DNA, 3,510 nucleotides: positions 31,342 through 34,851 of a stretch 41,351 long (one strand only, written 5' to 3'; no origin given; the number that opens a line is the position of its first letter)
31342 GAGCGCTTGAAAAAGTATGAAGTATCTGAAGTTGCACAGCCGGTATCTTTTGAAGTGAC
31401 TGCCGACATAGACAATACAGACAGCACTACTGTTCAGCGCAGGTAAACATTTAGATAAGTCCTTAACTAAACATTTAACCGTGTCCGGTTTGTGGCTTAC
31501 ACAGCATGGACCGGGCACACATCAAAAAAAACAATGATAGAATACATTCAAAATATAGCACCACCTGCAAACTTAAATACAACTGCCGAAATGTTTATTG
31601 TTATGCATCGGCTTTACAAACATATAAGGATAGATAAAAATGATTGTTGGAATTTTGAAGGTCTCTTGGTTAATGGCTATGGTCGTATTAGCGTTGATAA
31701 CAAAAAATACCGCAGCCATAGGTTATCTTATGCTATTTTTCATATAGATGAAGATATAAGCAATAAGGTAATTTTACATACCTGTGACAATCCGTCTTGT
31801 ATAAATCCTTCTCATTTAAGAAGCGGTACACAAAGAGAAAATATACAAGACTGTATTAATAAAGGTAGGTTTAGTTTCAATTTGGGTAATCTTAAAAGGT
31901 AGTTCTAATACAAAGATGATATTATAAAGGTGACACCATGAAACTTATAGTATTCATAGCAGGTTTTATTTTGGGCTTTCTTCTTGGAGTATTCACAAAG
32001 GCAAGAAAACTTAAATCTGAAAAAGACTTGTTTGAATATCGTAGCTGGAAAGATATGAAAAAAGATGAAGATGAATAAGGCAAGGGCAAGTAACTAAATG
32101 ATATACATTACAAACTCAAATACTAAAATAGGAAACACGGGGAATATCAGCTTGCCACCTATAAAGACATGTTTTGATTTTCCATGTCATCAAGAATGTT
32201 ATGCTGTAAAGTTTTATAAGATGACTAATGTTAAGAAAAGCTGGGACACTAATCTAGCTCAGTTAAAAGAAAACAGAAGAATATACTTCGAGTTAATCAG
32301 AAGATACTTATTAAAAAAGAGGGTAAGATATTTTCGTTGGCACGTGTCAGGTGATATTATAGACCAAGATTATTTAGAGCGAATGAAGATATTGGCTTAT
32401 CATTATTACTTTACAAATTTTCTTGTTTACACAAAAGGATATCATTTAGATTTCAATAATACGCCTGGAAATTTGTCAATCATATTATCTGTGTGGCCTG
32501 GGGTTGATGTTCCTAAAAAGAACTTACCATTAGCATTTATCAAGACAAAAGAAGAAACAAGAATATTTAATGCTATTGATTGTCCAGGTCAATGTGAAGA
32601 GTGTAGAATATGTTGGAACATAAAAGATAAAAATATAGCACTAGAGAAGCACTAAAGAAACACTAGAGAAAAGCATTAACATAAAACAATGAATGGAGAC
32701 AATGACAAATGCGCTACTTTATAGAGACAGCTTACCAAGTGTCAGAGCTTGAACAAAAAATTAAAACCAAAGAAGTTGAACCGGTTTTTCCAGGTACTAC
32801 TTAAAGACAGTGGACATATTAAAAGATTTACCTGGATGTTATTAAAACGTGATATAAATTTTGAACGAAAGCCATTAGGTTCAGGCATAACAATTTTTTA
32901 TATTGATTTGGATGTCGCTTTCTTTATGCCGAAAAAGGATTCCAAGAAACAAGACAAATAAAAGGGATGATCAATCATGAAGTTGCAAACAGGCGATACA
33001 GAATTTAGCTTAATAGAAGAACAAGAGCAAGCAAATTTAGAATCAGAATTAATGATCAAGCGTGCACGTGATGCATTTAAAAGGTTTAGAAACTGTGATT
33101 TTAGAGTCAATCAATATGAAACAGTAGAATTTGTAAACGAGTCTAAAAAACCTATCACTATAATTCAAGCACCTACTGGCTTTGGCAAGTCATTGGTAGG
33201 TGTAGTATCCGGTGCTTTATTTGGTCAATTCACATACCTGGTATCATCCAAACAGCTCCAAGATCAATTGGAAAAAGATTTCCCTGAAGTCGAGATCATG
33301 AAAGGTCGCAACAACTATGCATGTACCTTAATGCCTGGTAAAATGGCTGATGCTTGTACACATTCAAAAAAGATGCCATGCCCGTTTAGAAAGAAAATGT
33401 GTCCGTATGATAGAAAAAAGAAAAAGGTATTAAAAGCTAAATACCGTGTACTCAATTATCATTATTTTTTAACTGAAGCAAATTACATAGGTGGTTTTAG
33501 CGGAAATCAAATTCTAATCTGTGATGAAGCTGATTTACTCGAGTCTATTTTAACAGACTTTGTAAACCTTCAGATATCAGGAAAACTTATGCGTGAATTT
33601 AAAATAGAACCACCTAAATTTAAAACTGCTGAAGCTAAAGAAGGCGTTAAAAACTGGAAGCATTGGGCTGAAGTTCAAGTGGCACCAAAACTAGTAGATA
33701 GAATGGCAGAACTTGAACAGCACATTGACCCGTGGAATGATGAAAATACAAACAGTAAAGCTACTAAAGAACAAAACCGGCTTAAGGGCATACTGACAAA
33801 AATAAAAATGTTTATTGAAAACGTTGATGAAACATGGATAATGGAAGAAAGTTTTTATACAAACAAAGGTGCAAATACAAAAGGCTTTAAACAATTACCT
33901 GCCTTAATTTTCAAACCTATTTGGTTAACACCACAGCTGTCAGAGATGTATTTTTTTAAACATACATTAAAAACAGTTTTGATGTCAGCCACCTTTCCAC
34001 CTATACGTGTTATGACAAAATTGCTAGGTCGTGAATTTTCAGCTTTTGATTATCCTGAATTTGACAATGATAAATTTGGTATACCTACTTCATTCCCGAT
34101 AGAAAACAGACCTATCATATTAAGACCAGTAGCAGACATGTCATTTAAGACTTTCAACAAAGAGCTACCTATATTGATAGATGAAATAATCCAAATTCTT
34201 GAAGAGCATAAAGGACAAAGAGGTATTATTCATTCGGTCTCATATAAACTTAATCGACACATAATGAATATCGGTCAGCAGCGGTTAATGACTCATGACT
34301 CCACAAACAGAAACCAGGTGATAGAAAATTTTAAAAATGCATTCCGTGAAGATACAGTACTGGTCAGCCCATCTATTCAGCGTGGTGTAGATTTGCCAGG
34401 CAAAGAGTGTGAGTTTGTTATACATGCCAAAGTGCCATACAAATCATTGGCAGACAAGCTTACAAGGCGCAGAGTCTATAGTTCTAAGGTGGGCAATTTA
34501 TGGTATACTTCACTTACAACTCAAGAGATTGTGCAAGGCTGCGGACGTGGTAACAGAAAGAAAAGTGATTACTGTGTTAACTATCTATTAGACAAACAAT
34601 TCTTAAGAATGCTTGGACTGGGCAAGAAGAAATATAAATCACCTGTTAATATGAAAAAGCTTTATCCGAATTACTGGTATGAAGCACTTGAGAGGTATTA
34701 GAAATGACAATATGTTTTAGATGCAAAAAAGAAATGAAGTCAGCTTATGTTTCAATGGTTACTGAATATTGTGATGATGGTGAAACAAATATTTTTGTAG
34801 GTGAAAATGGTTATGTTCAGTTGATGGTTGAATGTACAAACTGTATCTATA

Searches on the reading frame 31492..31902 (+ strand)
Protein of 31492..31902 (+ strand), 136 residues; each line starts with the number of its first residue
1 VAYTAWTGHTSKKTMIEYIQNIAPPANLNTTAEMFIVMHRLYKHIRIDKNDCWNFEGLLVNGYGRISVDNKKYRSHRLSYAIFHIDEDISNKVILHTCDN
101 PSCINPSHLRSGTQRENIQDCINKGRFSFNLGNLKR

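Call 60: search_protein_families(library=pfam, proteins=[window:31492-31902:+], max_evalue=0.01)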
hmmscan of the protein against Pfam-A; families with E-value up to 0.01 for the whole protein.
window:31492-31902:+ (136 aa): 2 families
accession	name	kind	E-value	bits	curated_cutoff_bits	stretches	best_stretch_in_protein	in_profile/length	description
PF13392.12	HNH_3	-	1.1e-06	28.6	24.8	1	76-117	4-44/46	HNH endonuclease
PF05551.17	zf-His_Me_endon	-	7.8e-06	26.6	27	1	80-121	53-94/131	Zinc-binding loop region of homing endonuclease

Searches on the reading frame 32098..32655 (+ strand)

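Call 34: search_protein_families(library=pfam, proteins=[window:32098-32655:+], max_evalue=0.001)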
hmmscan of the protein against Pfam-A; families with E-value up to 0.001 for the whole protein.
window:32098-32655:+ (185 aa): 1 family
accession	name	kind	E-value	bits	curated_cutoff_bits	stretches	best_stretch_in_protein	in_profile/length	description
PF17338.8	GP88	-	1e-15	58.7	24.4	1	16-132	27-160/230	Gene product 88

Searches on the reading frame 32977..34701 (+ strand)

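Call 34: search_protein_families(library=pfam, proteins=[window:32977-34701:+], max_evalue=0.001)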
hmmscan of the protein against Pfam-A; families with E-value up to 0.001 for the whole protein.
window:32977-34701:+ (574 aa): 3 families
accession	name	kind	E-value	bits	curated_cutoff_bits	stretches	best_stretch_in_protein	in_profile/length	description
PF13307.12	Helicase_C_2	-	1.7e-16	61.2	25.3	1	422-544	26-156/170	Helicase C-terminal domain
PF06733.21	DEAD_2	-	0.0001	22.4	21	1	138-203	102-170/172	DEAD_2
PF00270.35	DEAD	-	0.00087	19.5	26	0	47-190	5-131/167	DEAD/DEAH box helicase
